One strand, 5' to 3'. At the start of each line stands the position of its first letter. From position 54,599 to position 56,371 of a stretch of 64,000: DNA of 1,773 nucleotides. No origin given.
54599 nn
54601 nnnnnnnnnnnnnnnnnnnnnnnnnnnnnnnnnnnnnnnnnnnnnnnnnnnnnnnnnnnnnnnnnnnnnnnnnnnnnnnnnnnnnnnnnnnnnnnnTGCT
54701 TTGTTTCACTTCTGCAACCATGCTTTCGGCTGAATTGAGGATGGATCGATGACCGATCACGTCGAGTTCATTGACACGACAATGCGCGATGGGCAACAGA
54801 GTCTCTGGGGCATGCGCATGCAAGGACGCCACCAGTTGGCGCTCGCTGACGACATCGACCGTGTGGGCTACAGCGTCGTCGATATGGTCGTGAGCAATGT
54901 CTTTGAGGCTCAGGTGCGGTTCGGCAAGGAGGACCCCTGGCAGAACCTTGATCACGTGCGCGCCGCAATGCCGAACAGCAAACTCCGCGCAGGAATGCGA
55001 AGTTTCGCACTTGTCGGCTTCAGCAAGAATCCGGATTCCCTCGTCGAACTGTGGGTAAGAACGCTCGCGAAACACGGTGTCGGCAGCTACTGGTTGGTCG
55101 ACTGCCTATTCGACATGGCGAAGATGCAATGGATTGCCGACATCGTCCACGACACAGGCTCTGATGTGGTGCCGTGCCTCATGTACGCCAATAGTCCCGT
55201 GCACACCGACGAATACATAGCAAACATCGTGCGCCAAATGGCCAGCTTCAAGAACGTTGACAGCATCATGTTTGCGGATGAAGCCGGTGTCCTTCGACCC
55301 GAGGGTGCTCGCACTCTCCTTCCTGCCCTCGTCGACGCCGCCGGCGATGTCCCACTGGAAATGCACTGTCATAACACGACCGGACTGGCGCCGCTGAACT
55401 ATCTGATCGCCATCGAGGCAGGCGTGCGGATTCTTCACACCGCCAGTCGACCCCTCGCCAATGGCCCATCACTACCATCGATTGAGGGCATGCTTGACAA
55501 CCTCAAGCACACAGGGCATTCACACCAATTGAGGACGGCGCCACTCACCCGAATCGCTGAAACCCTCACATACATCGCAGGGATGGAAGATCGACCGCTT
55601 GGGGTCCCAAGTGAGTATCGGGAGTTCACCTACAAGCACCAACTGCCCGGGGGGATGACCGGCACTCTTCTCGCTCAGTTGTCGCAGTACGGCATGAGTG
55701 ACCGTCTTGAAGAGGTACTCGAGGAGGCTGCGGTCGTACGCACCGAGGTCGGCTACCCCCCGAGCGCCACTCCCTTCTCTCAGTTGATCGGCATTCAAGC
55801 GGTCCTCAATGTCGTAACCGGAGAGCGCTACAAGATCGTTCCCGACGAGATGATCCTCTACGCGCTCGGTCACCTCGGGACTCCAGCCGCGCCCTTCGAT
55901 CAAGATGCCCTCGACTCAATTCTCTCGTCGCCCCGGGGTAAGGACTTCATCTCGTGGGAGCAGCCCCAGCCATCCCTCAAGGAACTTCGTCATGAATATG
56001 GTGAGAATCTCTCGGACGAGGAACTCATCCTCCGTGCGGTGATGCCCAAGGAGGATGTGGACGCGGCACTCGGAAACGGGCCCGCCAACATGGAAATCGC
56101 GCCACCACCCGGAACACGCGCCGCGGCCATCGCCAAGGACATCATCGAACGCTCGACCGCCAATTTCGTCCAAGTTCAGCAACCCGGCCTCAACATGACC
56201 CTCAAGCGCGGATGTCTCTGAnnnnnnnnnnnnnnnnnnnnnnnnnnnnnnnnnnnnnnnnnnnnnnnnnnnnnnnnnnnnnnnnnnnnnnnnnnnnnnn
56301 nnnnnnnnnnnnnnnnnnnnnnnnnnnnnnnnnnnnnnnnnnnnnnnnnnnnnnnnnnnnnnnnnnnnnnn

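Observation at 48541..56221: Three-part biotin carboxylase with a 5S (2-oxoacid-type) carboxyltransferase wired to a Cys-less thiolase/DUF35/crotonase operon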

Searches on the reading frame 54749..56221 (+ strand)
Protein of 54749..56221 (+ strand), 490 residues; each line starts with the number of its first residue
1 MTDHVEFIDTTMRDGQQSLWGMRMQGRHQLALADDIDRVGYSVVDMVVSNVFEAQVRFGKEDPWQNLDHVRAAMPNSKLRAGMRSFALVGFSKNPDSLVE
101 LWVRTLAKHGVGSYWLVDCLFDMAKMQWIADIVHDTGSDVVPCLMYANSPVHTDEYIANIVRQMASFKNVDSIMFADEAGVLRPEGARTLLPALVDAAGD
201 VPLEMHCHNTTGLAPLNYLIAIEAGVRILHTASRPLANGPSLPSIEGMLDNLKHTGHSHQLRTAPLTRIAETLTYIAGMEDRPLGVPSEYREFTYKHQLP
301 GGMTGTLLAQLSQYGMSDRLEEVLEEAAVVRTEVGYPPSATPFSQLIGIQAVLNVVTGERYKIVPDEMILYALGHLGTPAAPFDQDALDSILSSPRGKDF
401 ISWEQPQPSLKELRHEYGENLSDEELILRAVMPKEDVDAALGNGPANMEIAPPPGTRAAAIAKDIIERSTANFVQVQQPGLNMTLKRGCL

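Call 3: search_protein_families(library=pfam, proteins=[window:54749-56221:+])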
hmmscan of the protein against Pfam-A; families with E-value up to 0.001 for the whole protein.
window:54749-56221:+ (490 aa): 2 families
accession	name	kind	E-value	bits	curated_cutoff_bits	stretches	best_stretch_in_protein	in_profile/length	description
PF02436.23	PYC_OADA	-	2.4e-26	93.2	27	1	295-434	2-155/201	Conserved carboxylase domain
PF00682.25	HMGL-like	-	7.7e-16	58.7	29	1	132-271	121-258/260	HMGL-like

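Call 4: search_protein_families(library=ncbifam, proteins=[window:54749-56221:+])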
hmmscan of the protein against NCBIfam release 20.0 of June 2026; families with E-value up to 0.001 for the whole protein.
window:54749-56221:+ (490 aa): 24 families
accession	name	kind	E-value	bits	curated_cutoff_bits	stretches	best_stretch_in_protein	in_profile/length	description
NF006761.0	PRK09282.1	domain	2.4e-99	333.4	402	1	4-432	3-429/591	pyruvate carboxylase subunit B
NF010644.0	PRK14041.1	equivalog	2.1e-87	293.7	734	1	5-433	3-430/467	pyruvate carboxylase subunit B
TIGR01108.1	oadA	equivalog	4.2e-86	289.7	756.5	1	8-434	2-431/582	sodium-extruding oxaloacetate decarboxylase subunit alpha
NF008985.0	PRK12331.1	equivalog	4.6e-86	289.4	718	1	4-434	3-435/465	oxaloacetate decarboxylase subunit alpha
NF010643.0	PRK14040.1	subfamily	7e-69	232.8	892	1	3-426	5-426/595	oxaloacetate decarboxylase subunit alpha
NF009231.0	PRK12581.1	equivalog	1e-68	232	954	1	1-419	9-428/468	oxaloacetate decarboxylase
NF008984.0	PRK12330.1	equivalog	3.2e-67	227.5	827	1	4-433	5-439/500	methylmalonyl-CoA carboxytransferase subunit 5S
NF010645.0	PRK14042.1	equivalog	2.3e-58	198.4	1182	1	8-433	7-431/596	pyruvate carboxylase subunit B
NF009554.0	PRK12999.1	equivalog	6.6e-53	179.9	965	1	3-435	532-984/1147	pyruvate carboxylase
TIGR01235.1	pyruv_carbox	equivalog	2.7e-39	134.5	1114.45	1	5-355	531-887/1143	pyruvate carboxylase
NF002085.0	PRK00915.1-2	subfamily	6.2e-16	58.2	517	1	151-278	149-276/504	2-isopropylmalate synthase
TIGR02146.1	LysS_fung_arch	equivalog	6.6e-13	48.6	413.55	1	155-253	139-236/344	homocitrate synthase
TIGR02660.1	nifV_homocitr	equivalog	1.8e-12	47.3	462.9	1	154-272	141-258/365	homocitrate synthase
TIGR02090.1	LEU1_arch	subfamily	4.3e-12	45.8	484.75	1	164-246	149-230/363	isopropylmalate/citramalate/homocitrate synthases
NF006049.0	PRK08195.1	subfamily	4.3e-12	45.7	229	1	4-284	7-275/344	4-hyroxy-2-oxovalerate/4-hydroxy-2-oxopentanoic acid aldolase,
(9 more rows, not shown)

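Call 8: find_homologous_proteins(query=window:54749-56221:+)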
Query window:54749-56221:+ (490 aa): 3530 proteins with E <= 0.001 among 8000 candidates; the best 120 are listed.
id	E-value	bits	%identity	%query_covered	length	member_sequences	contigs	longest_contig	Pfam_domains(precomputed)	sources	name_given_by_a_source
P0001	0.0e+0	1117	100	100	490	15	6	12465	PF00682.26,PF02436.24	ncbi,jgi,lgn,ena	jgi:oxaloacetate decarboxylase alpha subunit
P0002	0.0e+0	1039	91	100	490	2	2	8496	PF00682.26,PF02436.24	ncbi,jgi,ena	-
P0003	0.0e+0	1035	91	100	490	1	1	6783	PF00682.26,PF02436.24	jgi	-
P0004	2.3e-283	959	83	100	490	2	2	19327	PF00682.26,PF02436.24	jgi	jgi:oxaloacetate decarboxylase (Na+ extruding) subunit alpha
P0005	4.7e-277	938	81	100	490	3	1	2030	PF00682.26,PF02436.24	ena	-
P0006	5.2e-276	934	81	100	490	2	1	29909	PF00682.26,PF02436.24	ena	-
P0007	3.5e-275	932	81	100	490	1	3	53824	PF00682.26,PF02436.24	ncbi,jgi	jgi:oxaloacetate decarboxylase alpha subunit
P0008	1.7e-273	926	81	100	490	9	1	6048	PF00682.26,PF02436.24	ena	-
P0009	7.2e-272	921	80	100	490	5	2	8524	PF00682.26,PF02436.24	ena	-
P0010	7.9e-272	920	81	100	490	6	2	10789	PF00682.26,PF02436.24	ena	-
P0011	1.7e-268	910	78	100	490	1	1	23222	PF00682.26,PF02436.24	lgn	-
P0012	1.2e-261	887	77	100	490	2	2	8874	PF00682.26,PF02436.24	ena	-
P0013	4.9e-261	885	76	100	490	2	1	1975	PF00682.26,PF02436.24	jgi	jgi:oxaloacetate decarboxylase alpha subunit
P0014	1.8e-258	876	76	100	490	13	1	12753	PF00682.26,PF02436.24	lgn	-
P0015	2.4e-258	876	77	99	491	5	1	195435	PF00682.26,PF02436.24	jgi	jgi:oxaloacetate decarboxylase alpha subunit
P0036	3.8e-174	598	56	99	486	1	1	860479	PF00682.26,PF02436.24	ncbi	-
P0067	3.3e-165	569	52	99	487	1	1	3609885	PF00682.26,PF02436.24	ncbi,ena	-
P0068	3.3e-165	569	53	99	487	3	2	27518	PF00682.26,PF02436.24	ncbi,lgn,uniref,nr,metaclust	ncbi:carboxyl transferase [Acidithrix ferrooxidans]|uniref:2-oxoglutarate carboxylase large subunit 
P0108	2.2e-159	550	50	99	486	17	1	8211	PF00682.26,PF02436.24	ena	-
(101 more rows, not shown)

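Call 10: find_encoding_contigs(protein=P0015, flank=10000, max_places=2)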
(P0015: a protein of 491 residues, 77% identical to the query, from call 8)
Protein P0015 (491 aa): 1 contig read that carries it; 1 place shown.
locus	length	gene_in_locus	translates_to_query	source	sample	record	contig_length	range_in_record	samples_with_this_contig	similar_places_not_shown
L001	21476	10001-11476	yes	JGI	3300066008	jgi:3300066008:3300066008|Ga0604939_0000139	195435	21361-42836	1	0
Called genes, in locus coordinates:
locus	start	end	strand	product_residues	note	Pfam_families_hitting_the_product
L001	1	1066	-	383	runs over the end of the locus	PF02771:Acyl-CoA_dh_N, PF02770:Acyl-CoA_dh_M, PF00441:Acyl-CoA_dh_1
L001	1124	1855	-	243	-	PF00106:adh_short, PF08659:KR, PF13561:adh_short_C2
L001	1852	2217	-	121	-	-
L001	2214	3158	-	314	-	PF04199:Cyclase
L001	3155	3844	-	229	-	PF00440:TetR_N, PF17932:TetR_C_24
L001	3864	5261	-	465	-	PF00289:Biotin_carb_N, PF02786:CPSase_L_D2, PF02222:ATP-grasp, PF07478:Dala_Dala_lig_C (weak), PF02785:Biotin_carb_C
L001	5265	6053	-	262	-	PF00378:ECH_1, PF16113:ECH_2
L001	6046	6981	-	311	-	PF12172:zf-ChsH2 (weak), PF01796:OB_ChsH2_C (weak), PF12172:zf-ChsH2, PF01796:OB_ChsH2_C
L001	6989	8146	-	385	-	PF00108:Thiolase_N (weak), PF22691:Thiolase_C_1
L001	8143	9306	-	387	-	PF22691:Thiolase_C_1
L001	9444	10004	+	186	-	PF00364:Biotin_lipoyl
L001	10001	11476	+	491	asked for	PF00682:HMGL-like, PF02436:PYC_OADA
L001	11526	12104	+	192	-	-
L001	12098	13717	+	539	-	PF00501:AMP-binding, PF13193:AMP-binding_C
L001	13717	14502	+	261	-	PF00106:adh_short, PF08659:KR, PF13561:adh_short_C2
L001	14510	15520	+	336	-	PF00296:Bac_luciferase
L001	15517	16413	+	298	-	PF08450:SGL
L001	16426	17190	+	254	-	PF00106:adh_short, PF08659:KR, PF13561:adh_short_C2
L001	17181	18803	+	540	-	PF00501:AMP-binding, PF13193:AMP-binding_C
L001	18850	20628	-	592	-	PF05834:Lycopene_cycl (faint), PF07992:Pyr_redox_2 (weak), PF13450:NAD_binding_8 (faint), PF13738:Pyr_redox_3, PF00743:FMO-like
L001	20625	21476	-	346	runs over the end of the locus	PF02653:BPD_transp_2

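Call 11: find_encoding_contigs(protein=P0036, flank=10000, max_places=2)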
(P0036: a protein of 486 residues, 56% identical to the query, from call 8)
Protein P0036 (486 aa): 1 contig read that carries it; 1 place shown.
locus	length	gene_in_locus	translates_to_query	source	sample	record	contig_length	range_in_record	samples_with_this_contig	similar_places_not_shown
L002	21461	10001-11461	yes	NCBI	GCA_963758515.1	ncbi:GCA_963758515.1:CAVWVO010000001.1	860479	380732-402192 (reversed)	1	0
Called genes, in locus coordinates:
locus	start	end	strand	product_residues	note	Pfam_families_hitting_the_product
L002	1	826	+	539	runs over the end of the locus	PF02355:SecD_SecF_C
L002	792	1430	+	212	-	PF01738:DLH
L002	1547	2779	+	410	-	PF02403:Seryl_tRNA_N (faint), PF00587:tRNA-synt_2b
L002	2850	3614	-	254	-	PF00528:BPD_transp_1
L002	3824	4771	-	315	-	PF19300:BPD_transp_1_N, PF00528:BPD_transp_1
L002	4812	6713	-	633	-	PF00496:SBP_bac_5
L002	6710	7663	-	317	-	PF09084:NMT1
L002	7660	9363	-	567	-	PF13671:AAA_33 (faint)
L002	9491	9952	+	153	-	PF00364:Biotin_lipoyl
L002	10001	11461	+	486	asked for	PF00682:HMGL-like, PF02436:PYC_OADA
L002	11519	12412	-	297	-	PF00563:EAL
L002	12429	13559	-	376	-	PF01590:GAF (faint), PF13185:GAF_2 (faint), PF00990:GGDEF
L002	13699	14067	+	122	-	-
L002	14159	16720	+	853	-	PF00501:AMP-binding, PF13193:AMP-binding_C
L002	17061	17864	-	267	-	-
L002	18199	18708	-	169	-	-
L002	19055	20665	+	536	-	PF00128:Alpha-amylase, PF21331:Isoamylase_C (weak)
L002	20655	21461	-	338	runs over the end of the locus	-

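Call 12: find_encoding_contigs(protein=P0067, flank=10000, max_places=2)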
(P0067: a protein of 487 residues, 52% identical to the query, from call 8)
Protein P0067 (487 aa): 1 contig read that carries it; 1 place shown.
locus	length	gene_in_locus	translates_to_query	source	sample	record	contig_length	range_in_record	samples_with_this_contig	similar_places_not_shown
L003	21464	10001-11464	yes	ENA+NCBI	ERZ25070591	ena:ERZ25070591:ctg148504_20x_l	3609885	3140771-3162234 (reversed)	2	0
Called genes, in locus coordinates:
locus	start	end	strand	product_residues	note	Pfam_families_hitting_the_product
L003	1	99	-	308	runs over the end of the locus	PF01488:Shikimate_DH (weak), PF03446:NAD_binding_2, PF03807:F420_oxidored, PF14833:NAD_binding_11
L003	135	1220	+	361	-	PF01979:Amidohydro_1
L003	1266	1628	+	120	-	PF01479:S4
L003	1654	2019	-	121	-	-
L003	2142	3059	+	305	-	PF01544:CorA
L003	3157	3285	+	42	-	-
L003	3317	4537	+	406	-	PF01594:AI-2E_transport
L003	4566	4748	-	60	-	-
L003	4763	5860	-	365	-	PF18854:baeRF_family10, PF18844:baeRF_family2, PF18859:acVLRF1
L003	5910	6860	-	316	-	PF14417:MEDS, PF13581:HATPase_c_2, PF02518:HATPase_c (weak)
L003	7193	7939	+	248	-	PF00561:Abhydrolase_1, PF12697:Abhydrolase_6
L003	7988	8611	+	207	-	PF00364:Biotin_lipoyl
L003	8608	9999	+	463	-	PF00289:Biotin_carb_N, PF02222:ATP-grasp, PF02786:CPSase_L_D2, PF07478:Dala_Dala_lig_C (weak), PF02785:Biotin_carb_C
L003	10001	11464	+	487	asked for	PF00682:HMGL-like, PF02436:PYC_OADA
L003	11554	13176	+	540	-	PF27448:Rph_4th, PF00391:PEP-utilizers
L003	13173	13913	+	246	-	PF00106:adh_short, PF08659:KR, PF13561:adh_short_C2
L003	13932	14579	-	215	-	PF00881:Nitroreductase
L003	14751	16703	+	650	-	PF00989:PAS, PF13188:PAS_8 (weak), PF08447:PAS_3, PF08448:PAS_4, PF13426:PAS_9, PF00990:GGDEF, PF00563:EAL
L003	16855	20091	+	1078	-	PF00289:Biotin_carb_N, PF02786:CPSase_L_D2, PF02222:ATP-grasp (weak), PF07478:Dala_Dala_lig_C (faint), PF02785:Biotin_carb_C, PF00364:Biotin_lipoyl, PF01039:Carboxyl_trans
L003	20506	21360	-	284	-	PF02668:TauD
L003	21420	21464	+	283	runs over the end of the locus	PF08450:SGL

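Call 13: search_solved_structures(query=window:54749-56221:+, show_alignments=3)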
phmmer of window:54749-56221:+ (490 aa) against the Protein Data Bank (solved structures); distinct sequences matched with E-value up to 0.001: 33.
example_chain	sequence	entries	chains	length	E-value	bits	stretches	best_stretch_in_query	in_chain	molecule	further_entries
5ks8_C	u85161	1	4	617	1.6e-62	215.3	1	6-387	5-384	Pyruvate carboxylase subunit beta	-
2nx9_A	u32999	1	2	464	1.4e-60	208.9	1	6-394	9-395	Oxaloacetate decarboxylase 2, subunit alpha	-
1s3h_A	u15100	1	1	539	5.6e-55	190.5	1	8-402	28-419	transcarboxylase 5S subunit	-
1rqb_A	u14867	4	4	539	1e-54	189.6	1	8-402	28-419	transcarboxylase 5S subunit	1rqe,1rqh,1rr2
1u5j_A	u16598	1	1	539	1.4e-54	189.1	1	8-402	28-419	transcarboxylase 5S subunit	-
5vz0_A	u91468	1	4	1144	2e-34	122.7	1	4-385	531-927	Pyruvate carboxylase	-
3hb9_A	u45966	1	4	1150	2.3e-34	122.5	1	3-395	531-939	Pyruvate carboxylase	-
3ho8_A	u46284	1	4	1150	4.3e-34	121.6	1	3-395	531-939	Pyruvate carboxylase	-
8gk8_C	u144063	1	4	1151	4.3e-34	121.6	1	3-395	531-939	Pyruvate carboxylase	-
4hnv_A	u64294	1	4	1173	4.4e-34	121.6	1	3-395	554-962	Pyruvate carboxylase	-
3bg5_A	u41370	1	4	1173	4.4e-34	121.6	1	3-395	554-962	Pyruvate carboxylase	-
4hnt_A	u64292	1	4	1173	4.4e-34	121.6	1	3-395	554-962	Pyruvate carboxylase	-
4hnu_A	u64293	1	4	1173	4.4e-34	121.6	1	3-395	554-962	Pyruvate carboxylase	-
5vyw_A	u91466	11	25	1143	5.1e-34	121.4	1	4-385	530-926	Pyruvate carboxylase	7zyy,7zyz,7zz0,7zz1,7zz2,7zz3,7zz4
5vyz_A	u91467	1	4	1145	5.1e-34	121.4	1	4-385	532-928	Pyruvate carboxylase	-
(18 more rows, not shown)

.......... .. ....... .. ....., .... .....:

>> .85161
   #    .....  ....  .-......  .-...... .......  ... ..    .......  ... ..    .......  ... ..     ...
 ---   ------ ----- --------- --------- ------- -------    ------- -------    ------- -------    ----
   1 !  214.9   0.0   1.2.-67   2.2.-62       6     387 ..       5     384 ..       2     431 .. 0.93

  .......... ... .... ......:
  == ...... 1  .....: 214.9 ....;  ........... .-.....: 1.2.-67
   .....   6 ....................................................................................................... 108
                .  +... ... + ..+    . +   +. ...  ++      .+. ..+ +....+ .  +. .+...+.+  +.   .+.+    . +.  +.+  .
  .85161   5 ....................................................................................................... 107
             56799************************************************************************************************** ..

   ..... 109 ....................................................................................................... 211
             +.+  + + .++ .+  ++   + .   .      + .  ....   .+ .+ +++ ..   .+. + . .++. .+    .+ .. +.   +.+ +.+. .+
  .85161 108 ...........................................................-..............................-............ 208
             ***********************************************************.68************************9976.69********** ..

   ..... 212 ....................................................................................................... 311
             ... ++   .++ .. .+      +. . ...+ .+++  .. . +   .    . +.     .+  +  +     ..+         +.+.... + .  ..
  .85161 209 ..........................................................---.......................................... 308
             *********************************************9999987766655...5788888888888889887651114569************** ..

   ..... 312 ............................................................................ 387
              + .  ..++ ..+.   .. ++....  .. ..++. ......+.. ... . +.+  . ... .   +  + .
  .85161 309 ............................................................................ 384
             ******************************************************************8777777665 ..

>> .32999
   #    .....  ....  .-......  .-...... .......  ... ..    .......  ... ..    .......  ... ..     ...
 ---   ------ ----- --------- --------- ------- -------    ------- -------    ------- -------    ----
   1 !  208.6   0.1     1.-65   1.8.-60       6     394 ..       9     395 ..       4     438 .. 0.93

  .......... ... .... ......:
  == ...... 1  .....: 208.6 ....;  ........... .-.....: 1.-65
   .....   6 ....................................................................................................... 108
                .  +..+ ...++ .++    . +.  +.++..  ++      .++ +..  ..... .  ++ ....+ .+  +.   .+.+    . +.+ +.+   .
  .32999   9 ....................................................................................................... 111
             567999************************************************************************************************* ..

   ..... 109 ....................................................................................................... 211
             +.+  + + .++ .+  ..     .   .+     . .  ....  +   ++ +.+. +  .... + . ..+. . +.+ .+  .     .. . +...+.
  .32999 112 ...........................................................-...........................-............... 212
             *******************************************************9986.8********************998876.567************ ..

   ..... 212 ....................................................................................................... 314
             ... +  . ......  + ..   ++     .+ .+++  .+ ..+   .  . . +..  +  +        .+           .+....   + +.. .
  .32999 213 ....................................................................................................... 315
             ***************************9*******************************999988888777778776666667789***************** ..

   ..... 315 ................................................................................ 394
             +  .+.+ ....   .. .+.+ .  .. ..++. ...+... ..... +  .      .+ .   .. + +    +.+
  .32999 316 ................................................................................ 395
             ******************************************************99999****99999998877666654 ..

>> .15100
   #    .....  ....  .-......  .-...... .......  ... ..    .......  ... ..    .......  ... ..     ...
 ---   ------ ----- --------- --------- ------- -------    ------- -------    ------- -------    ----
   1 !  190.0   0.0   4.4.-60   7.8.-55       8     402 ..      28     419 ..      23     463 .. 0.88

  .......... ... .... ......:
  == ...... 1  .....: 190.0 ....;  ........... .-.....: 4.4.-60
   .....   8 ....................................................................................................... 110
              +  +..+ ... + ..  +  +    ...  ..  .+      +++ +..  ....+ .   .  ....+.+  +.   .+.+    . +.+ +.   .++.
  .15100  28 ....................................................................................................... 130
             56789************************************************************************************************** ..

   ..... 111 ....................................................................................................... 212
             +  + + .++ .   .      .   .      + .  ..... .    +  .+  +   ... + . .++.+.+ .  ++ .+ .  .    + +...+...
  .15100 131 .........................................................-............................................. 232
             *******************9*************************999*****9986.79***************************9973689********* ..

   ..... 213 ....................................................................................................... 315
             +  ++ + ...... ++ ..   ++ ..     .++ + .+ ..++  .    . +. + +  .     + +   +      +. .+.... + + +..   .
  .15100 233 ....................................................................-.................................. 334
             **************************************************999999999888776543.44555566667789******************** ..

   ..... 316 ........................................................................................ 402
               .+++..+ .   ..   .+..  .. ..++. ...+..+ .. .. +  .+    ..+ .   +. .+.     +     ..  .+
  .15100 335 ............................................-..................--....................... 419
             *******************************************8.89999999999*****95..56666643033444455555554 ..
